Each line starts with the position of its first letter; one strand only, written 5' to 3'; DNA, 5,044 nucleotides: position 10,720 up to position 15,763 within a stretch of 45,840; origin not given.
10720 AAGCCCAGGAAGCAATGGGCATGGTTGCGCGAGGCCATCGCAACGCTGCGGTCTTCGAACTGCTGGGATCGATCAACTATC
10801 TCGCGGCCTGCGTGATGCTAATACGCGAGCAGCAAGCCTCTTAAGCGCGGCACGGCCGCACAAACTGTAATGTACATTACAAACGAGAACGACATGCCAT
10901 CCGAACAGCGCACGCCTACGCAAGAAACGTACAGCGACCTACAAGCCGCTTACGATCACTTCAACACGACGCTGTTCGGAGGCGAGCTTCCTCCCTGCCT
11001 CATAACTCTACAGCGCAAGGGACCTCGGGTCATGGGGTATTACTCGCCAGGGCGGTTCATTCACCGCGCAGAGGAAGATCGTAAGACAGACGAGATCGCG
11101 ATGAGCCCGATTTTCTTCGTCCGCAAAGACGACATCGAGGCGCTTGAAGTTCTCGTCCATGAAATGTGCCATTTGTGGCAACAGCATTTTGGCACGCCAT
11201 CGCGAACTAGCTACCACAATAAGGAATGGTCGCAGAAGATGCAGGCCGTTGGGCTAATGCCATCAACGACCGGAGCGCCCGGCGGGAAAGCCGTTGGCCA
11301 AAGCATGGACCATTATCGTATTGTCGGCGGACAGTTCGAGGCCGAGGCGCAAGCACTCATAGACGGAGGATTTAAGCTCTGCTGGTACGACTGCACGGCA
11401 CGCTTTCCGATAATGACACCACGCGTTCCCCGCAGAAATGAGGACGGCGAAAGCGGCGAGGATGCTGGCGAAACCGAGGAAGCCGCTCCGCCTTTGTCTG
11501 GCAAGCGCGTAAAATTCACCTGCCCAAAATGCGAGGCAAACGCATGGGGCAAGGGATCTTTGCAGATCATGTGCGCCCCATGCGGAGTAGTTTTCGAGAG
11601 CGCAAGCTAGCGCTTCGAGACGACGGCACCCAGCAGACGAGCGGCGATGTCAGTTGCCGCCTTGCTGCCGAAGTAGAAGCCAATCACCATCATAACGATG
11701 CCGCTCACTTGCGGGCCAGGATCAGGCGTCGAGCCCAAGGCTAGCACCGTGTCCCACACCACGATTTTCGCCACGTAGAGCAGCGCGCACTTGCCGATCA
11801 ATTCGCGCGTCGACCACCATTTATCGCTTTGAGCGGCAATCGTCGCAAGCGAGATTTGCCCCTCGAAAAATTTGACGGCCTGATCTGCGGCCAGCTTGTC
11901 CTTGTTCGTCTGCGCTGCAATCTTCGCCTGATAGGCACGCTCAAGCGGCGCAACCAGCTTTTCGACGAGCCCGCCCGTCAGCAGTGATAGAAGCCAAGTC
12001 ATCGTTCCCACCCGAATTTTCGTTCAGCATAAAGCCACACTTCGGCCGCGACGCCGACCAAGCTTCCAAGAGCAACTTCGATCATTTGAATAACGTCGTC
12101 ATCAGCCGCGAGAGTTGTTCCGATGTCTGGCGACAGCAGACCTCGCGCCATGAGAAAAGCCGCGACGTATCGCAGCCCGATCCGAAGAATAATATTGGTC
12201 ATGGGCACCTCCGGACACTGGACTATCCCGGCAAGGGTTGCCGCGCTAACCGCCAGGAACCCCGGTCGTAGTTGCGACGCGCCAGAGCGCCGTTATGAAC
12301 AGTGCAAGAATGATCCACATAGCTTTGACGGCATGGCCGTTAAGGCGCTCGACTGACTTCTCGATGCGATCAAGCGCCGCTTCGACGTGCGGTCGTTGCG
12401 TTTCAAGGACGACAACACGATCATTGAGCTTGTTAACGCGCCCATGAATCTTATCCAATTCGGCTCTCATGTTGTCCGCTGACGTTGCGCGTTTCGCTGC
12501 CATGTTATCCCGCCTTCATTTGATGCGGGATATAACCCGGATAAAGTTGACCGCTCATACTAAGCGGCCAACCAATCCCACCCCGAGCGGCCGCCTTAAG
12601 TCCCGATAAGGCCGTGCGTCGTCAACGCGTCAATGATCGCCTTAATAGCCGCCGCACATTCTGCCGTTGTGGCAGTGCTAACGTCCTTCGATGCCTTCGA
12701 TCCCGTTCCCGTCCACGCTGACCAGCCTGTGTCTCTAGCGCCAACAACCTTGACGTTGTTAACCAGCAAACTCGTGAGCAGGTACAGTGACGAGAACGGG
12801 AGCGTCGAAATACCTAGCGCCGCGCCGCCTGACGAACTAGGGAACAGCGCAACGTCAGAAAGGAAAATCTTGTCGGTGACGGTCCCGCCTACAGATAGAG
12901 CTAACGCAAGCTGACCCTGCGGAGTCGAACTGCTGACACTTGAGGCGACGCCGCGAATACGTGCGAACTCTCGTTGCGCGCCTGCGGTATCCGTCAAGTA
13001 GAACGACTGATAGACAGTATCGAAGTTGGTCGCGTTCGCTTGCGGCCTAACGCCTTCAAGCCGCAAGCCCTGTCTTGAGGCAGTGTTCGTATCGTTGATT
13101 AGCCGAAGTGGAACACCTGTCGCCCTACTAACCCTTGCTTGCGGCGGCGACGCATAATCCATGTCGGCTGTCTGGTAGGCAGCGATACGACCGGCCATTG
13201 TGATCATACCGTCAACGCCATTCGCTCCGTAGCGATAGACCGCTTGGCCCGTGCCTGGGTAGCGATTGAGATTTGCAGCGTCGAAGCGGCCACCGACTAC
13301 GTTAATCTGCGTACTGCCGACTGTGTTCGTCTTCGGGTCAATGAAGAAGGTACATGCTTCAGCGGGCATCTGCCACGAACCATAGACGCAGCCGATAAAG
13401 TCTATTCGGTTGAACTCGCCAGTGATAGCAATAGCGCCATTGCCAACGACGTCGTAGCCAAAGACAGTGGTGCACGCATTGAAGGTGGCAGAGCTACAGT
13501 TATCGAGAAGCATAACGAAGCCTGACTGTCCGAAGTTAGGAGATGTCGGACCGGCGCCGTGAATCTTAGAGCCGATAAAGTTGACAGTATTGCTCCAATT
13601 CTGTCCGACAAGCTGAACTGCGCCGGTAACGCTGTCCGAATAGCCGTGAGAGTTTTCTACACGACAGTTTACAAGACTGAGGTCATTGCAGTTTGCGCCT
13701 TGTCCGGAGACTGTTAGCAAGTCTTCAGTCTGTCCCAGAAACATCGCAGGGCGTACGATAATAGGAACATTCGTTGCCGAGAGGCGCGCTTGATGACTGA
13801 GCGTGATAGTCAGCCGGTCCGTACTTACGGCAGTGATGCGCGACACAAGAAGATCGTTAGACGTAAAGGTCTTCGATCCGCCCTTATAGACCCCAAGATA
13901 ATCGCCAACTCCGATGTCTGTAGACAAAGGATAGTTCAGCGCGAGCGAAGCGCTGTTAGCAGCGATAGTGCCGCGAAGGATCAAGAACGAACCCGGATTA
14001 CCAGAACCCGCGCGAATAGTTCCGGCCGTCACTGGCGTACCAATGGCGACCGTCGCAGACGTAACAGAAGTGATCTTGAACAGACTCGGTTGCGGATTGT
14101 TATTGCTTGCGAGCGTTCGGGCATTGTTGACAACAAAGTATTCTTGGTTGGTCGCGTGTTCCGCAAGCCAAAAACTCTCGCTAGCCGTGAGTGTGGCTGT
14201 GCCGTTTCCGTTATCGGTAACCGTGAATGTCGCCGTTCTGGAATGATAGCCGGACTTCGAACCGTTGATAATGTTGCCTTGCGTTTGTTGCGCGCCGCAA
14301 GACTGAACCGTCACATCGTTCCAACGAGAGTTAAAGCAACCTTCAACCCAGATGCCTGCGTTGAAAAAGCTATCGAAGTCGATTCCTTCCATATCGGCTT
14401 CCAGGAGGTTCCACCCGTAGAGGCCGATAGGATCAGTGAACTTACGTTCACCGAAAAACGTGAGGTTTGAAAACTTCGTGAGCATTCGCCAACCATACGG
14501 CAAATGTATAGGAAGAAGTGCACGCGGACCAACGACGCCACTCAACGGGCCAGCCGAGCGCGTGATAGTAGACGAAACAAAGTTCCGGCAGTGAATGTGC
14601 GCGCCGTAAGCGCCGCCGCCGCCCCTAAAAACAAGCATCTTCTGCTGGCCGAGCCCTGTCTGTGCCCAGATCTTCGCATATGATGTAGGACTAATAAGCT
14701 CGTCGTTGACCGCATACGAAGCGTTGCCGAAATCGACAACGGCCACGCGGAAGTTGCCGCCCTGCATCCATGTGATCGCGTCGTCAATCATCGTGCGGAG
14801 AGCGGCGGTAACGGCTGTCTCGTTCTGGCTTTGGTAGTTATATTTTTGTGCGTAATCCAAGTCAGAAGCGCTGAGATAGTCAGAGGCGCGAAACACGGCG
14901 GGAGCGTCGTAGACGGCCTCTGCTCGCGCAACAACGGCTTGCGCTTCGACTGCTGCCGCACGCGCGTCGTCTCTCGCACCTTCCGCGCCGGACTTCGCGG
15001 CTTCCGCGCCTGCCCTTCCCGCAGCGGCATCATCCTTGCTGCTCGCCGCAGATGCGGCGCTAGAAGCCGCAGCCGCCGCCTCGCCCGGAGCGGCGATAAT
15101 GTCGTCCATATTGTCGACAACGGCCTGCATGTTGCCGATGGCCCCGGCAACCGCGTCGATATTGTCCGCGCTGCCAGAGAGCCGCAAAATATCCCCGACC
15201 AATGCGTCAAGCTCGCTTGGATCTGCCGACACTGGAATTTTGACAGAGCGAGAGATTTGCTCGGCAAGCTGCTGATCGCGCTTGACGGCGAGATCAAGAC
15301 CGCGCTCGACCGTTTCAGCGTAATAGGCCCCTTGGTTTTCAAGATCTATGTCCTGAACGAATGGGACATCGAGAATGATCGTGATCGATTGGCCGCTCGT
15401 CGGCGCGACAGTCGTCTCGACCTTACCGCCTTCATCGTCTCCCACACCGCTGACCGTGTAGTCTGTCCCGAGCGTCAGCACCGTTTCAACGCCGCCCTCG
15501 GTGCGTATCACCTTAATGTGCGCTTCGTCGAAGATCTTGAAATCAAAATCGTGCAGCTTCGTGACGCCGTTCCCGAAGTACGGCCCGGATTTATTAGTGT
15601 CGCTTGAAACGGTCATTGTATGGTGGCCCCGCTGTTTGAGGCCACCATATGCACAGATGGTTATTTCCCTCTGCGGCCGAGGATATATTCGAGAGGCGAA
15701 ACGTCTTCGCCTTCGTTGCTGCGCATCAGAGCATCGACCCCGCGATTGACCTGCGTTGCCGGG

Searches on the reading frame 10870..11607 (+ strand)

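Call 31: search_protein_families(library=phrogs, proteins=[window:10870-11607:+], max_evalue=0.001)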
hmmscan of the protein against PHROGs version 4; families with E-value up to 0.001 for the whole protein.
window:10870-11607:+ (246 aa): 1 family
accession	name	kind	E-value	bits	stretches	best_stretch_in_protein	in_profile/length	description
phrog_6361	-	unknown function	9.7e-22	78.6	1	16-244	11-201/203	-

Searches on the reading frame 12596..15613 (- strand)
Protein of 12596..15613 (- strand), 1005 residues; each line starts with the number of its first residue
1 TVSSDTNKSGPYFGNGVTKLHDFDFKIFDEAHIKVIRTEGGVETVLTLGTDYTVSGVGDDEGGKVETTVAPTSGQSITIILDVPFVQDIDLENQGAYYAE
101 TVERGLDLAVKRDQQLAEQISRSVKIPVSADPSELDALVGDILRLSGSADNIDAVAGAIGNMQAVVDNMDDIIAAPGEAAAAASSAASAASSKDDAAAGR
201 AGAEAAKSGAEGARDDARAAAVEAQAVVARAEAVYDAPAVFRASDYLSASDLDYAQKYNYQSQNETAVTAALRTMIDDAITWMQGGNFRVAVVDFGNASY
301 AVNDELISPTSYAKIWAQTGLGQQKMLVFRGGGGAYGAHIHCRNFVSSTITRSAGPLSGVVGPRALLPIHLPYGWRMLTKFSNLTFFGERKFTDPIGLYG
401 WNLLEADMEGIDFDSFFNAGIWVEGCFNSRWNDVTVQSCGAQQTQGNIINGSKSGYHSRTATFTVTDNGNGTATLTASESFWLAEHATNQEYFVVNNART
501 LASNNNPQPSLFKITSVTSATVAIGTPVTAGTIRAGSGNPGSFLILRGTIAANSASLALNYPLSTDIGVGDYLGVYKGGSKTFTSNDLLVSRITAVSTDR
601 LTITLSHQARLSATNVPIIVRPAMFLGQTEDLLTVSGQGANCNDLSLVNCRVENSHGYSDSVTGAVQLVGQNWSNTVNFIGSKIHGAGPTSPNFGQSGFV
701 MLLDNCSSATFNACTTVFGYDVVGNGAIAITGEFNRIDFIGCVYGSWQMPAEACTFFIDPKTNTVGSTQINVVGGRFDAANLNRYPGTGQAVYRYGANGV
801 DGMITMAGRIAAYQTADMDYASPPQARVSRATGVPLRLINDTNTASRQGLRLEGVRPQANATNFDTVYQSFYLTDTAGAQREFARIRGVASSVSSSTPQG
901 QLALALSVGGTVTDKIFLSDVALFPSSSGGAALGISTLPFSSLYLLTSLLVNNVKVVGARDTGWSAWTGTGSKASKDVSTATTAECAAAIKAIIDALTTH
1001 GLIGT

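Call 32: search_protein_families(library=phrogs, proteins=[window:12596-15613:-], max_evalue=0.001)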
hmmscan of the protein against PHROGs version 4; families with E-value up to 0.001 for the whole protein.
window:12596-15613:- (1005 aa): 13 families
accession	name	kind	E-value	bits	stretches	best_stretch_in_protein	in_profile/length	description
phrog_1640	-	tail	3.7e-28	100.1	1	1-130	2-132/765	tail protein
phrog_30017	-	unknown function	8.2e-23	81.2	1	10-159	10-157/1025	-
phrog_13893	-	tail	3e-19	69.8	1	1-127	2-128/648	tail protein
phrog_5510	-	tail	1.7e-15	57.5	1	3-120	4-121/789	tail fiber protein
phrog_32960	-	unknown function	2.2e-14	53.7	1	2-157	3-157/762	-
phrog_8649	-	unknown function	9.5e-14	51.9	1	2-107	3-108/743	-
phrog_6518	-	tail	1.6e-13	50.6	1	8-154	5-148/793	tail fiber protein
phrog_17220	-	unknown function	1.7e-13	50.7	1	2-145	3-145/868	-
phrog_38237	-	unknown function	3.7e-13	49.6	1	2-153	3-153/697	-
phrog_36601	-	tail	4.9e-12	45.9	1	2-150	17-164/1084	tail fiber protein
phrog_28871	-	unknown function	6.5e-12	45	1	12-108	12-102/946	-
phrog_5662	-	tail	9.8e-09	35.1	1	2-115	3-116/729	tail fiber protein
phrog_1219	-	tail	7.9e-07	30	1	941-998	153-213/233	tail needle protein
